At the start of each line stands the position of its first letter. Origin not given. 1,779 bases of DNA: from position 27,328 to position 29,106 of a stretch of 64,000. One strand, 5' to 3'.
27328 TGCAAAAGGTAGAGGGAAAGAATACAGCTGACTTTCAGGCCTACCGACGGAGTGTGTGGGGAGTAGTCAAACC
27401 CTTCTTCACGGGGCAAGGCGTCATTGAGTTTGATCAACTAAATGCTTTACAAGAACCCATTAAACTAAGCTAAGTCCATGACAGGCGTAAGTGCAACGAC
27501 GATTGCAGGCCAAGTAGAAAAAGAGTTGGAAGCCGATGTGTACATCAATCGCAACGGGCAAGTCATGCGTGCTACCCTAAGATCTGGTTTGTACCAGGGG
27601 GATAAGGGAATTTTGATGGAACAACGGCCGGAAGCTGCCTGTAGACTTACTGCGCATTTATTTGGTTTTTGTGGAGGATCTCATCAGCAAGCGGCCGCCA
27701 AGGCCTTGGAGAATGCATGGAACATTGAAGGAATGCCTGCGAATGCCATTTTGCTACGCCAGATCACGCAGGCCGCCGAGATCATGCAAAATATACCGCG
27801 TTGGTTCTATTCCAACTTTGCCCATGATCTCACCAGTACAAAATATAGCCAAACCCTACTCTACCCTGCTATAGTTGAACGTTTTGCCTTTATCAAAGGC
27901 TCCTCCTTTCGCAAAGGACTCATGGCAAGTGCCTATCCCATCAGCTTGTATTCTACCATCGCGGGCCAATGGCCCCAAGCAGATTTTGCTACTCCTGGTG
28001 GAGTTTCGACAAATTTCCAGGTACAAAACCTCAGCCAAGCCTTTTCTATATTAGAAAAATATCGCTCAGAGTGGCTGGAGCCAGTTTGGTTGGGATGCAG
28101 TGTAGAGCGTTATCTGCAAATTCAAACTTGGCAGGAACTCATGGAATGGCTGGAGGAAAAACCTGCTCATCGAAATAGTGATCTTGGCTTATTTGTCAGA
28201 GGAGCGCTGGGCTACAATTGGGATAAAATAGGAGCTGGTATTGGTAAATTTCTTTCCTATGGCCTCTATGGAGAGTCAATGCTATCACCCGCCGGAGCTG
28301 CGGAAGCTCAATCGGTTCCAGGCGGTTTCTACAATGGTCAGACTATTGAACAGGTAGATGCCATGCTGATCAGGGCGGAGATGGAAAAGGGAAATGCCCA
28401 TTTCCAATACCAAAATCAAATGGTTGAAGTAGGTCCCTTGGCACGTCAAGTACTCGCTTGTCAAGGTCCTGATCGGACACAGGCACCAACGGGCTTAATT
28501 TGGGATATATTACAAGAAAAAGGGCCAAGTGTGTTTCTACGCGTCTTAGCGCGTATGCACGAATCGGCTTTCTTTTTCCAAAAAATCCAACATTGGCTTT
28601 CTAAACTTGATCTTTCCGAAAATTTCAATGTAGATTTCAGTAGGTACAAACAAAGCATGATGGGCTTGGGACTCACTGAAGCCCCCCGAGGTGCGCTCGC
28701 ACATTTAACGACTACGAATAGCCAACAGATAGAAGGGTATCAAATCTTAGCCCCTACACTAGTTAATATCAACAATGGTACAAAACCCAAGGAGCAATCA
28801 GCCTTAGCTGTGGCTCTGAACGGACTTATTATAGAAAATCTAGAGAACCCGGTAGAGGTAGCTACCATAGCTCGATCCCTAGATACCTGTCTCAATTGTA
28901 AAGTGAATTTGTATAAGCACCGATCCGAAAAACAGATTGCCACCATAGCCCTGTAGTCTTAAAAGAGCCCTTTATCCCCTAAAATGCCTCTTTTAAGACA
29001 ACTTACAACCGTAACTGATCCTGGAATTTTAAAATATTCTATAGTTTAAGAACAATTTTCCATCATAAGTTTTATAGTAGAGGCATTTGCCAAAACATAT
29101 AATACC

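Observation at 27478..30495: Orphan, ligand-degenerate [NiFe]-hydrogenase large-subunit homologue plus HypC/HypD at the tail of a CO-dehydrogenase operon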

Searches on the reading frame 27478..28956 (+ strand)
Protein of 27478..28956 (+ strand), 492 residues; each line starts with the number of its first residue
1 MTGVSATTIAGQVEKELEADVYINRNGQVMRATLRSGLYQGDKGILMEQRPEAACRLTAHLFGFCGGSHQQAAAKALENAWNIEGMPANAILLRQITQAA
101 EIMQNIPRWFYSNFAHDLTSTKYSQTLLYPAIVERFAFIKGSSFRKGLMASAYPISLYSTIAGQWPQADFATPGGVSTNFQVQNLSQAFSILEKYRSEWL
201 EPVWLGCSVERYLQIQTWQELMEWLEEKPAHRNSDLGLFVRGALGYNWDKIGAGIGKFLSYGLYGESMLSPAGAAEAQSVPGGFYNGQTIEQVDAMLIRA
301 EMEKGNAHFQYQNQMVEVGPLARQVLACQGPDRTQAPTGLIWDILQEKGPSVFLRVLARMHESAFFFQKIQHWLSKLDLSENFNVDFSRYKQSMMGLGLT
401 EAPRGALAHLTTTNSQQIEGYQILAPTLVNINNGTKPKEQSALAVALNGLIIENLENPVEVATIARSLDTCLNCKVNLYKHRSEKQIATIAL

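Call 7: search_protein_families(library=pfam, proteins=[window:27478-28956:+], max_evalue=0.01)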
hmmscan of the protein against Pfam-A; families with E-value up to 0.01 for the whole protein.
window:27478-28956:+ (492 aa): 1 family
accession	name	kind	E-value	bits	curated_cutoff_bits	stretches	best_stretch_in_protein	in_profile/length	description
PF00374.24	NiFeSe_Hases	-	5.1e-34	118.5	25.8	2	310-476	328-507/508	Nickel-dependent hydrogenase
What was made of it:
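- Checked: ORF 27478-28956 (+, 492 aa) matches PF00374 (118 bits, E 5e-34; call 7).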

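Call 8: search_protein_families(library=ncbifam, proteins=[window:27478-28956:+], max_evalue=0.01)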
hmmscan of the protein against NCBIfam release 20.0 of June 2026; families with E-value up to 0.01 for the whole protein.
window:27478-28956:+ (492 aa): 7 families
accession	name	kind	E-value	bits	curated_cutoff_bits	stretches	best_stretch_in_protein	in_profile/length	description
NF033181.1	NiFeSe_hydrog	equivalog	5.1e-45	154.3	600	2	310-485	335-503/507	nickel-dependent hydrogenase large subunit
NF045518.1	H2_NiFeSe_large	exception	1.6e-38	132.8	780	2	310-478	305-481/485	NiFeSe hydrogenase large subunit HysA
NF007550.0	PRK10170.1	equivalog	8.2e-20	70.7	1101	2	310-480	402-585/597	Ni/Fe-hydrogenase large subunit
NF007778.0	PRK10467.1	equivalog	1.6e-16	59.7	969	2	391-482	466-557/567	hydrogenase 2 large subunit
TIGR03295.1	frhA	equivalog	9.3e-15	54.5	392.5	2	345-437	280-370/412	coenzyme F420 hydrogenase subunit alpha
NF040828.1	sulfhyd_ShyA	equivalog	9.3e-06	24.8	700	1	309-480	246-414/415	NAD(P)-dependent hydrogenase/sulfhydrogenase 2 subunit alpha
NF041785.2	VhuA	equivalog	1.8e-05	23.5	800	1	26-119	25-117/418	F420-non-reducing hydrogenase Vhu subunit A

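Call 9: find_homologous_proteins(query=window:27478-28956:+, max_evalue=0.00001)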
Query window:27478-28956:+ (492 aa): 1047 proteins with E <= 0.00001 among 8000 candidates; the best 120 are listed.
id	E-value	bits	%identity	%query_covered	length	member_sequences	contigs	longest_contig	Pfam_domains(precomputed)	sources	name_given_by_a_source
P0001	5.3e-292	987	86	100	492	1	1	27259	PF00374.25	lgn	-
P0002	1.3e-288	976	85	100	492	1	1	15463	PF00374.25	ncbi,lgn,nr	ncbi:MAG: nickel-dependent hydrogenase large subunit [Saprospiraceae bacterium]|nr:nickel-dependent 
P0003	8.4e-288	973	86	100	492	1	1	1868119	PF00374.25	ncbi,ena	-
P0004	4.3e-285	964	85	100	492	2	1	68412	PF00374.25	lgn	-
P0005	4.5e-285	964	84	100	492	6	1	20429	PF00374.25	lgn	-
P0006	6.4e-252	855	73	100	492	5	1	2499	PF00374.25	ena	-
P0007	2.4e-151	523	49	99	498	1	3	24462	PF00374.25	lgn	-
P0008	3.7e-150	519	49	98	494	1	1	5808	PF00374.25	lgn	-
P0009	1.8e-146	507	47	99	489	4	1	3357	PF00374.25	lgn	-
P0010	2.6e-146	507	49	99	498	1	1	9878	PF00374.25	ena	-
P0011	9.2e-140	485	48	97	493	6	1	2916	PF00374.25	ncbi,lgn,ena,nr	ncbi:MAG TPA: nickel-dependent hydrogenase large subunit [Saprospiraceae bacterium]|nr:nickel-depend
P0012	8.2e-134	465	46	98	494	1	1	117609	PF00374.25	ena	-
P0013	1.1e-133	465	48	93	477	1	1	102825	PF00374.25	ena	-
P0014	2.4e-133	464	46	98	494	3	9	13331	PF00374.25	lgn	-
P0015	6.8e-133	462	48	96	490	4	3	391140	PF00374.25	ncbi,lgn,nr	ncbi:MAG: nickel-dependent hydrogenase large subunit [Phaeodactylibacter sp.]|nr:nickel-dependent hy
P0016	1.1e-130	455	46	99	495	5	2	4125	PF00374.25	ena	-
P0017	1.4e-130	455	45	99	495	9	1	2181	PF00374.25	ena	-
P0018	3.8e-129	450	46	97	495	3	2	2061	PF00374.25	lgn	-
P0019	4.9e-129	450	45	98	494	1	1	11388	PF00374.25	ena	-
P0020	1.5e-128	448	46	97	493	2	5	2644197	PF00374.25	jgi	jgi:uptake hydrogenase large subunit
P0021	3.2e-128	447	45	98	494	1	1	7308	PF00374.25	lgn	-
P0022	3.7e-127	443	46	97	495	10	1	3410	PF00374.25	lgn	-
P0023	3.0e-126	440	44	98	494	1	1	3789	PF00374.25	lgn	-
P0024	4.3e-126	440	45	98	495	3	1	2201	PF00374.25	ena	-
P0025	5.7e-125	436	44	97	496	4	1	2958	PF00374.25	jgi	jgi:Ni,Fe-hydrogenase I large subunit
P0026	9.5e-125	435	45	100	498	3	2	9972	PF00374.25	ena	-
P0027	7.5e-122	426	44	97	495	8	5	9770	PF00374.25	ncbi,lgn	-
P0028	1.2e-118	415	43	99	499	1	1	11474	PF00374.25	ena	-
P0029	3.1e-117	411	42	98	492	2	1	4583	PF00374.25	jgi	-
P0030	3.3e-116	407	42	98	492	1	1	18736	PF00374.25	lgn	-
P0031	8.6e-116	406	42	98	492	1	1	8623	PF00374.25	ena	-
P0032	1.0e-115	406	39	98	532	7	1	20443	PF00374.25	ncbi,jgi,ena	-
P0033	5.3e-115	403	42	98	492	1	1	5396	PF00374.25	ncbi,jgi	-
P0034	7.7e-115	403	42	98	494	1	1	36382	PF00374.25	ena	-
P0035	1.8e-114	402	41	98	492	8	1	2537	PF00374.25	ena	-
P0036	6.5e-114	400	40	98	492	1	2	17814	PF00374.25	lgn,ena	-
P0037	1.9e-113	398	40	98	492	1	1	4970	PF00374.25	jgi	-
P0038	5.1e-113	397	40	98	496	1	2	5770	PF00374.25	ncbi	ncbi:MAG: nickel-dependent hydrogenase large subunit [Bacteroidota bacterium]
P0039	1.1e-112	396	38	98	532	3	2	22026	PF00374.25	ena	-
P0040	1.4e-112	395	41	99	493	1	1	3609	PF00374.25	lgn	-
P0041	3.8e-112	394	41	98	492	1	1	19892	PF00374.25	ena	-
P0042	9.1e-112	393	41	98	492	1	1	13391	PF00374.25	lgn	-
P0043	9.4e-112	393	41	98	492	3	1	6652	PF00374.25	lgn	-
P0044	2.0e-111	392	40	98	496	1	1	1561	PF00374.25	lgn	-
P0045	2.1e-111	391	38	98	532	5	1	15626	PF00374.25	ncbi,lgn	-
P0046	5.5e-111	390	37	98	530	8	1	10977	PF00374.25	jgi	jgi:hydrogenase large subunit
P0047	1.1e-110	389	41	98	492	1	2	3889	PF00374.25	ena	-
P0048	2.2e-110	388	40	97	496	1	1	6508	PF00374.25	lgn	-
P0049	2.2e-110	388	38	98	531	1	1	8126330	PF00374.25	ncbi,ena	-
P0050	3.0e-110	388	38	98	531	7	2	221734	PF00374.25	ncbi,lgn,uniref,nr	ncbi:nickel-dependent hydrogenase large subunit [Flavilitoribacter nigricans]|uniref:Cytochrome-c3 h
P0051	3.6e-110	387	38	98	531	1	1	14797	PF00374.25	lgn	-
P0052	9.3e-110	386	40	97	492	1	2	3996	PF00374.25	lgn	-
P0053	9.4e-110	386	37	98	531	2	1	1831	PF00374.25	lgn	-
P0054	1.3e-109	386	37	98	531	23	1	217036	PF00374.25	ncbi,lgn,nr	ncbi:MAG: nickel-dependent hydrogenase large subunit [Chitinophagales bacterium]|nr:nickel-dependent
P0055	1.5e-109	385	37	98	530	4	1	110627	PF00374.25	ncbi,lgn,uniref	ncbi:MAG: nickel-dependent hydrogenase large subunit [Phaeodactylibacter sp.]|uniref:nickel-dependen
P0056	1.7e-109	385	39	98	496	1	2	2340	PF00374.25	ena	-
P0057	1.8e-109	385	41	97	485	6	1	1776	PF00374.25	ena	-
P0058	3.4e-109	384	40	98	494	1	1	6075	PF00374.25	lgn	-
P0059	4.5e-109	384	38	98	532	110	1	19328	PF00374.25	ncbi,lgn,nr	ncbi:MAG: nickel-dependent hydrogenase large subunit [Phaeodactylibacter sp.]|nr:nickel-dependent hy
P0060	8.4e-109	383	38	97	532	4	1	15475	PF00374.25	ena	-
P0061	1.0e-108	383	38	98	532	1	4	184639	PF00374.25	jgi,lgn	jgi:hydrogenase large subunit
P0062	2.0e-108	382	42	98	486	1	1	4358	PF00374.25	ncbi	ncbi:MAG: nickel-dependent hydrogenase large subunit [Bacteroidota bacterium]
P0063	4.5e-108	380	37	98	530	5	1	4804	PF00374.25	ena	-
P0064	7.9e-108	380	36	98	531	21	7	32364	PF00374.25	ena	-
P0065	8.4e-108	380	38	98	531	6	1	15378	PF00374.25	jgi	jgi:uptake hydrogenase large subunit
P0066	1.7e-107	379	38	98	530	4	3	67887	PF00374.25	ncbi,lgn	ncbi:MAG: nickel-dependent hydrogenase large subunit [Bacteroidota bacterium]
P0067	3.9e-107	377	37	98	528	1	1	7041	PF00374.25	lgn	-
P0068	4.9e-107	377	37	98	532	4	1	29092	PF00374.25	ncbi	-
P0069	4.0e-106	374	38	98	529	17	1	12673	PF00374.25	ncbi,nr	ncbi:MAG: nickel-dependent hydrogenase large subunit [Ekhidna sp.]|nr:nickel-dependent hydrogenase l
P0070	6.6e-106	373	37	98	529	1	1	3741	PF00374.25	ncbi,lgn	ncbi:MAG: nickel-dependent hydrogenase large subunit [Bacteroidota bacterium]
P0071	1.4e-104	369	38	98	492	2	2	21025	PF00374.25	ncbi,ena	-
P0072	1.5e-104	369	39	97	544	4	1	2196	PF00374.25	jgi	-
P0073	2.5e-104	368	36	98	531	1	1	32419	PF00374.25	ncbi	-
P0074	3.1e-104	368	36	98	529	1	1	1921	PF00374.25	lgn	-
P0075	1.0e-103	366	36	98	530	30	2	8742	PF00374.25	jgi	jgi:uptake hydrogenase large subunit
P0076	1.9e-103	365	36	98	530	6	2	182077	PF00374.25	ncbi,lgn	ncbi:MAG: nickel-dependent hydrogenase large subunit [Bacteroidota bacterium]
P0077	9.6e-103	363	38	97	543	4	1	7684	PF00374.25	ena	-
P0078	2.1e-102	362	38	97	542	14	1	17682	PF00374.25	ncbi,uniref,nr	ncbi:cytochrome-c3 hydrogenase [Thermus scotoductus]|uniref:Cytochrome-c3 hydrogenase n=1 Tax=Thermu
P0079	2.9e-102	361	37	97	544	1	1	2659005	PF00374.25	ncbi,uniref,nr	ncbi:nickel-dependent hydrogenase large subunit [Hydrogenibacillus sp. N12]|uniref:nickel-dependent 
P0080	3.9e-102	361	37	98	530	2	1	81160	PF00374.25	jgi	jgi:uptake hydrogenase large subunit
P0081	4.4e-101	357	37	98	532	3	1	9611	PF00374.25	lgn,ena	-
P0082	6.1e-101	357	36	98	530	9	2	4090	PF00374.25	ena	-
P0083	6.9e-101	357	34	98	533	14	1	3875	PF00374.25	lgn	-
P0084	1.1e-99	353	37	97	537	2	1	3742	PF00374.25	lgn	-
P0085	1.9e-99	352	35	95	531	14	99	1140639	PF00374.25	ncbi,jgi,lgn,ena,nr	ncbi:MAG: nickel-dependent hydrogenase large subunit [Sediminibacterium sp.]|jgi:Ni,Fe-hydrogenase I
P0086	1.6e-98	349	38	97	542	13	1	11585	PF00374.25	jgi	-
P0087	1.9e-98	349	35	98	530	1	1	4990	PF00374.25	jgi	jgi:uptake hydrogenase large subunit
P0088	6.4e-98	347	38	97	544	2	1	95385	PF00374.25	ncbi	-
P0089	9.3e-98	346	39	92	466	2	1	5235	PF00374.25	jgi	-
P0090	8.9e-97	343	36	98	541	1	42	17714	PF00374.25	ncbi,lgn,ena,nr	ncbi:MAG: cytochrome-c3 hydrogenase [Bacillaceae bacterium G1]|nr:MAG: cytochrome-c3 hydrogenase [Ba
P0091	9.0e-97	343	36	98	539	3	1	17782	PF00374.25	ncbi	-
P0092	2.5e-96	342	35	98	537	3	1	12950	PF00374.25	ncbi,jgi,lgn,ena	-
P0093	1.0e-95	340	36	97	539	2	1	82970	PF00374.25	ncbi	-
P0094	1.4e-95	339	36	97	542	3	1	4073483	PF00374.25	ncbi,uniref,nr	ncbi:nickel-dependent hydrogenase large subunit [Alicyclobacillus macrosporangiidus]|uniref:nickel-d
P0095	1.8e-95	339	36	97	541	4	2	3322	PF00374.25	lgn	-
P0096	2.6e-95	338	36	97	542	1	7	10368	PF00374.25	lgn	-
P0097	3.0e-95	338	36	97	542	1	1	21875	PF00374.25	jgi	jgi:Ni,Fe-hydrogenase I large subunit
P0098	3.4e-95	338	35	97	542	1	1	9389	PF00374.25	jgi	jgi:uptake hydrogenase large subunit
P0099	6.1e-95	337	35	97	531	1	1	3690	PF00374.25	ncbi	-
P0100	2.4e-94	335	35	97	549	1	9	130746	PF00374.25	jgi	jgi:uptake hydrogenase large subunit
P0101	2.7e-94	335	36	97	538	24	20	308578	PF00374.25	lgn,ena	-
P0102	2.8e-94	335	35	97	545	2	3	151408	PF00374.25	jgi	jgi:hydrogenase large subunit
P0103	6.3e-94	334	36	97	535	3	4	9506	PF00374.25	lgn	-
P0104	1.0e-93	333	42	83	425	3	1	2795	PF00374.25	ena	-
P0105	2.4e-93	332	36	99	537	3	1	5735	PF00374.25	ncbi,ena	-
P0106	3.3e-93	331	36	97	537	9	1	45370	PF00374.25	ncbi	-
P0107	5.5e-92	327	34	98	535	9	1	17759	PF00374.25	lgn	-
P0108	7.0e-92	327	40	97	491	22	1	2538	PF00374.25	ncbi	-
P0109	7.8e-92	327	35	98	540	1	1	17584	PF00374.25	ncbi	-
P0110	7.8e-92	327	35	97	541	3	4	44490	PF00374.25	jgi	jgi:uptake hydrogenase large subunit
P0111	5.2e-91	324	35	97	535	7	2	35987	PF00374.25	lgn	-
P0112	4.7e-89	318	34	97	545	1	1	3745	PF00374.25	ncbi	ncbi:MAG: nickel-dependent hydrogenase large subunit [Pseudomonadota bacterium]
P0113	5.5e-89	318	35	92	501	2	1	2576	PF00374.25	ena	-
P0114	3.4e-88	315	35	97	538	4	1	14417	PF00374.25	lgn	-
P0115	4.4e-88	315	35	98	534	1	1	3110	PF00374.25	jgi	jgi:uptake hydrogenase large subunit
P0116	4.5e-87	311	33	97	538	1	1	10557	PF00374.25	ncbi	-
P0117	1.3e-86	310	34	97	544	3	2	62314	PF00374.25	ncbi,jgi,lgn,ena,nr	ncbi:MAG: nickel-dependent hydrogenase large subunit [Anaerolineales bacterium]|nr:nickel-dependent 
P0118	1.5e-86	310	33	97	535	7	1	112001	PF00374.25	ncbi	ncbi:MAG: nickel-dependent hydrogenase large subunit [Planctomycetota bacterium]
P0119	7.8e-86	307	35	97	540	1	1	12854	PF00374.25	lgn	-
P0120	9.0e-85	304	44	69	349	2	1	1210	PF00374.25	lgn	-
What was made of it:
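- This is weak evidence (call 9).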

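Call 12: find_encoding_contigs(protein=P0003, flank=10000, max_places=2)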
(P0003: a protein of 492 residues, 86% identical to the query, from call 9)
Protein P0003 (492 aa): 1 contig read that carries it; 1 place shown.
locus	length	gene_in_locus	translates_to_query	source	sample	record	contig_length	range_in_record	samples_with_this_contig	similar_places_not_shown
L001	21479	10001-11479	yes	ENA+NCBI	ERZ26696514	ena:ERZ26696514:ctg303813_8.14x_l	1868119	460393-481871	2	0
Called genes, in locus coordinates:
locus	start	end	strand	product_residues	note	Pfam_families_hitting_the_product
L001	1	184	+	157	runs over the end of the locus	-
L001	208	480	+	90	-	PF02597:ThiS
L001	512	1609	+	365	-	PF02012:BNR (faint), PF15902:Sortilin-Vps10 (faint), PF14870:PSII_BNR (faint)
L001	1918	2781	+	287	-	PF00941:FAD_binding_5, PF03450:CO_deh_flav_C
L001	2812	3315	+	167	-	PF00111:Fer2 (weak), PF01799:Fer2_2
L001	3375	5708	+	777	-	PF01315:Ald_Xan_dh_C, PF02738:MoCoBD_1, PF20256:MoCoBD_2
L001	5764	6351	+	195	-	PF06240:COXG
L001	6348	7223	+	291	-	PF13191:AAA_16 (weak), PF00004:AAA, PF05496:RuvB_N (faint), PF07724:AAA_2 (weak), PF07726:AAA_3 (faint), PF07728:AAA_5, PF13401:AAA_22 (weak)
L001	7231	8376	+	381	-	PF05762:VWA_CoxE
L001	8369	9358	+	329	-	PF02625:XdhC_CoxI, PF13478:XdhC_C, PF04945:YHS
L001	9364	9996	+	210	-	PF00440:TetR_N, PF13972:TetR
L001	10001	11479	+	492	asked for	PF00374:NiFeSe_Hases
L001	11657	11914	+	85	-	PF01455:HupF_HypC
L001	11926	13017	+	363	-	PF01924:HypD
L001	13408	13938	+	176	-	-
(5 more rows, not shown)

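Call 13: find_encoding_contigs(protein=P0020, flank=10000, max_places=2)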
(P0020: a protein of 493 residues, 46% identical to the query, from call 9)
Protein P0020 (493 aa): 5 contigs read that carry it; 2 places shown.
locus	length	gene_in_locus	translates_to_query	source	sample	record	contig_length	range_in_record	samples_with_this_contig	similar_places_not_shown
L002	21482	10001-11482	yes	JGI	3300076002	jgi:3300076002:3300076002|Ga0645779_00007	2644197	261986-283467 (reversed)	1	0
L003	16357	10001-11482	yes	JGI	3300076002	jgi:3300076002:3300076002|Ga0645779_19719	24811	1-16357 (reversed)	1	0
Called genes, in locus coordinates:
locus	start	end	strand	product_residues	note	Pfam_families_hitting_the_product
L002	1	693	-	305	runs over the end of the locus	-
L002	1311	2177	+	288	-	PF00941:FAD_binding_5, PF03450:CO_deh_flav_C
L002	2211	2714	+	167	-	PF00111:Fer2 (weak), PF01799:Fer2_2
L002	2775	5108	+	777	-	PF01315:Ald_Xan_dh_C, PF02738:MoCoBD_1, PF20256:MoCoBD_2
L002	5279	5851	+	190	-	PF06240:COXG, PF11485:STK_08120-like (weak), PF10604:Polyketide_cyc2 (weak)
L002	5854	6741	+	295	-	PF13191:AAA_16 (faint), PF07724:AAA_2 (faint), PF13401:AAA_22 (faint), PF00004:AAA, PF07726:AAA_3 (faint), PF07728:AAA_5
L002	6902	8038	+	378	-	PF05762:VWA_CoxE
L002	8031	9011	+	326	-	PF02625:XdhC_CoxI, PF13478:XdhC_C, PF04945:YHS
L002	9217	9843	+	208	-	PF00440:TetR_N, PF13972:TetR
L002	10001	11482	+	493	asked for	PF00374:NiFeSe_Hases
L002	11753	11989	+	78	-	PF03683:UPF0175, PF24001:DUF7317 (weak)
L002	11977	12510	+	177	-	PF11848:DUF3368, PF01455:HupF_HypC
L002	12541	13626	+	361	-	PF01924:HypD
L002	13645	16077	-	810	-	PF13620:CarboxypepD_reg, PF13715:CarbopepD_reg_2, PF07715:Plug, PF00593:TonB_dep_Rec_b-barrel, PF14905:OMP_b-brl_3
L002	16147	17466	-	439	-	-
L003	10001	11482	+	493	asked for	PF00374:NiFeSe_Hases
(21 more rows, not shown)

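Call 14: find_encoding_contigs(protein=P0015, flank=10000, max_places=1)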
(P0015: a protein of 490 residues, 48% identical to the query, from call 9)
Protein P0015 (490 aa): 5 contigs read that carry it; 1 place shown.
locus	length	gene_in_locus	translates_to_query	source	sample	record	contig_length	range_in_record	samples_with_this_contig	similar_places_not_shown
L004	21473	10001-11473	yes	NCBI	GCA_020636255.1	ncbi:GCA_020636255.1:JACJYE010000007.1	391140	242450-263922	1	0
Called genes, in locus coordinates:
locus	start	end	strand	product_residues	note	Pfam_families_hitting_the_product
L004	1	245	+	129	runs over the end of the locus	-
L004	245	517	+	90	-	PF02597:ThiS (weak)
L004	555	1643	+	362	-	PF13810:DUF4185 (faint), PF14870:PSII_BNR (faint), PF15902:Sortilin-Vps10 (faint), PF02012:BNR (faint)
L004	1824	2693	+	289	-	PF00941:FAD_binding_5, PF03450:CO_deh_flav_C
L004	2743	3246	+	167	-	PF00111:Fer2 (weak), PF01799:Fer2_2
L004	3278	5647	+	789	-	PF01315:Ald_Xan_dh_C, PF02738:MoCoBD_1, PF20256:MoCoBD_2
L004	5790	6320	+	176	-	PF06240:COXG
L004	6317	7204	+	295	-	PF13401:AAA_22 (faint), PF00004:AAA, PF07726:AAA_3 (faint), PF07728:AAA_5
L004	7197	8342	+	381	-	PF05762:VWA_CoxE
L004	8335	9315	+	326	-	PF02625:XdhC_CoxI, PF13478:XdhC_C, PF04945:YHS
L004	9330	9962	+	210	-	PF00440:TetR_N, PF13972:TetR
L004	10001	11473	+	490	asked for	PF00374:NiFeSe_Hases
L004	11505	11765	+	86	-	PF01455:HupF_HypC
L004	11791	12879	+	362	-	PF01924:HypD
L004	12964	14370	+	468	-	PF01938:TRAM (weak), PF02475:TRM5-TYW2_MTfase (weak), PF13847:Methyltransf_31, PF13649:Methyltransf_25 (weak), PF05958:tRNA_U5-meth_tr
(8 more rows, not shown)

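Call 15: find_encoding_contigs(protein=P0012, flank=10000, max_places=1)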
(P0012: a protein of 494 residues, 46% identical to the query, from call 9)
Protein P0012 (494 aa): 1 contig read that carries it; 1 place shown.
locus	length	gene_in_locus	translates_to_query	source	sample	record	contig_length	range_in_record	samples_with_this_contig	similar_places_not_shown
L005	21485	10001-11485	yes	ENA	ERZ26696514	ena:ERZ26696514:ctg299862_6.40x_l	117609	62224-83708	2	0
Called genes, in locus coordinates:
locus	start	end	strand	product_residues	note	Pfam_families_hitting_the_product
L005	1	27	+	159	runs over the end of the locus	-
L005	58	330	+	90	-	PF02597:ThiS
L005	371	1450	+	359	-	PF13088:BNR_2 (faint), PF15902:Sortilin-Vps10 (faint), PF14870:PSII_BNR (faint), PF02012:BNR (faint)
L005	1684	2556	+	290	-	PF00941:FAD_binding_5, PF03450:CO_deh_flav_C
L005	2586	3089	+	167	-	PF00111:Fer2 (weak), PF01799:Fer2_2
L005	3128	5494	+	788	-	PF01315:Ald_Xan_dh_C, PF02738:MoCoBD_1, PF20256:MoCoBD_2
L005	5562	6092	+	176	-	PF10604:Polyketide_cyc2, PF11485:STK_08120-like (weak), PF06240:COXG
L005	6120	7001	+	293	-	PF13191:AAA_16 (faint), PF00004:AAA, PF07724:AAA_2 (weak), PF07726:AAA_3 (faint), PF07728:AAA_5, PF13401:AAA_22 (weak)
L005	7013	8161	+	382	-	PF05762:VWA_CoxE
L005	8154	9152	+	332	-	PF02625:XdhC_CoxI, PF13478:XdhC_C, PF04945:YHS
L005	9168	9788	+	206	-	PF00440:TetR_N, PF13972:TetR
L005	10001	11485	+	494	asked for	PF00374:NiFeSe_Hases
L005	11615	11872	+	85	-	PF01455:HupF_HypC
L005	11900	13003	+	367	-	PF01924:HypD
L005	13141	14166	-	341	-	PF03150:CCP_MauG, PF00034:Cytochrom_C (faint)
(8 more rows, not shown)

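Call 16: find_encoding_contigs(protein=P0034, flank=10000, max_places=1)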
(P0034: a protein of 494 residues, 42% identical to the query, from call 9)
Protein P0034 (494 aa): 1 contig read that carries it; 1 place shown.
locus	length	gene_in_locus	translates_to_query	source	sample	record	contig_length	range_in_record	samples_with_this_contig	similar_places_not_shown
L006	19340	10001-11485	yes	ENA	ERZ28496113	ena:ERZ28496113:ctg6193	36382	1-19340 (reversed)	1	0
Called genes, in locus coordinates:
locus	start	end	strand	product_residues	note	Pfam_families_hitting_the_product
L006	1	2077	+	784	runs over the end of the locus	PF05569:Peptidase_M56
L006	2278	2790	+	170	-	PF14294:DUF4372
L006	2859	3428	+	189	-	PF01609:DDE_Tnp_1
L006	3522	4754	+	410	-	PF16286:DUF4932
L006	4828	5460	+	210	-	PF05685:Uma2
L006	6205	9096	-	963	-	PF00884:Sulfatase, PF01663:Phosphodiest (faint), PF16347:SGSH_C, PF14707:Sulfatase_C (faint), PF00149:Metallophos, PF02872:5_nucleotid_C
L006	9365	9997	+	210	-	PF13972:TetR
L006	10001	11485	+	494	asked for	PF00374:NiFeSe_Hases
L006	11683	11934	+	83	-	PF01455:HupF_HypC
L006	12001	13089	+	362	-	PF01924:HypD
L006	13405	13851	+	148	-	-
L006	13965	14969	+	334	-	PF00941:FAD_binding_5, PF03450:CO_deh_flav_C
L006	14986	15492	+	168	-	PF00111:Fer2 (weak), PF01799:Fer2_2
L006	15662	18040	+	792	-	PF01315:Ald_Xan_dh_C, PF02738:MoCoBD_1, PF20256:MoCoBD_2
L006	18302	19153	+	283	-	PF05496:RuvB_N (faint), PF07724:AAA_2 (faint), PF07726:AAA_3 (faint), PF07728:AAA_5, PF00004:AAA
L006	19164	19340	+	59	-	?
